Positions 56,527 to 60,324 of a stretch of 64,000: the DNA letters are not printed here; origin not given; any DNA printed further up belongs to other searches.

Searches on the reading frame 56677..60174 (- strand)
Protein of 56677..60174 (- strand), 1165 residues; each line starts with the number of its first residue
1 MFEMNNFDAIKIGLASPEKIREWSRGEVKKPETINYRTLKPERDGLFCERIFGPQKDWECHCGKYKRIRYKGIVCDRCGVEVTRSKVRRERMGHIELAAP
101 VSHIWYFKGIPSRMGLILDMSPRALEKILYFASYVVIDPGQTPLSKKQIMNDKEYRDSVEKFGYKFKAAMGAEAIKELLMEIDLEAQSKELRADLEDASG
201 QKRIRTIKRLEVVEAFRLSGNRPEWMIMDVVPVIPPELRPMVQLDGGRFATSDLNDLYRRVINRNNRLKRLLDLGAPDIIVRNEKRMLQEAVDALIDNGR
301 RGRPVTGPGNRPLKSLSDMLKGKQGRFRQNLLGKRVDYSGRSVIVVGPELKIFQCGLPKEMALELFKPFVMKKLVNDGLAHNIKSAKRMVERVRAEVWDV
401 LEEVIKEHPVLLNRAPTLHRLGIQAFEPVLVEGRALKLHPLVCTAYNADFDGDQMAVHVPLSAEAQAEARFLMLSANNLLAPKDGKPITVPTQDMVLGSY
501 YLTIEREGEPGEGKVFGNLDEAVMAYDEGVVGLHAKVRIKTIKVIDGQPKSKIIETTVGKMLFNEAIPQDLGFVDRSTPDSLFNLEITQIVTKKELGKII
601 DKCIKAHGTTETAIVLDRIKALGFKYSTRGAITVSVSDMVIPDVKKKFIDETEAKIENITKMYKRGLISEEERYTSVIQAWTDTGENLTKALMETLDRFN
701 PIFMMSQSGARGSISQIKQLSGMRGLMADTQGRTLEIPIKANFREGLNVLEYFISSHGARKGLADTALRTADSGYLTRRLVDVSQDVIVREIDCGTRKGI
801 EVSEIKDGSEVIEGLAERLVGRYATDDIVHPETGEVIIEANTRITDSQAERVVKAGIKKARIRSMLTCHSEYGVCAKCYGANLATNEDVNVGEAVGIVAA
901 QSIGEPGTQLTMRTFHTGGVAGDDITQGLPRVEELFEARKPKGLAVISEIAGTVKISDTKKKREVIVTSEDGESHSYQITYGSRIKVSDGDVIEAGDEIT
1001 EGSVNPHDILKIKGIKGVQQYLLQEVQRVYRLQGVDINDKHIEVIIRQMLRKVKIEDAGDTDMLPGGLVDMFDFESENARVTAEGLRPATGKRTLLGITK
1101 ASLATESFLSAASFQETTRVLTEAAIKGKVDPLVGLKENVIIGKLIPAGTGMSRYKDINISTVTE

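Call 49: search_protein_families(library=pfam, proteins=[window:56677-60174:-])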
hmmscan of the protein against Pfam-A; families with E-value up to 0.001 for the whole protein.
window:56677-60174:- (1165 aa): 5 families
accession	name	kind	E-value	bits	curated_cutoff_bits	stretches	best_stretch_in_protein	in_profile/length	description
PF04997.17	RNA_pol_Rpb1_1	-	1.7e-88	297.4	39.7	1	5-331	2-312/312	RNA polymerase Rpb1, domain 1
PF04998.22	RNA_pol_Rpb1_5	-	1.4e-70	238.2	28.5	1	746-1104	1-265/267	RNA polymerase Rpb1, domain 5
PF00623.25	RNA_pol_Rpb1_2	-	3.3e-40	138.5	25.3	1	333-474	1-165/166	RNA polymerase Rpb1, domain 2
PF04983.23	RNA_pol_Rpb1_3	-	4e-31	108.5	28.9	1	478-639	1-162/162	RNA polymerase Rpb1, domain 3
PF05000.22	RNA_pol_Rpb1_4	-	6.8e-16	58.6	24.8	1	668-735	1-98/107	RNA polymerase Rpb1, domain 4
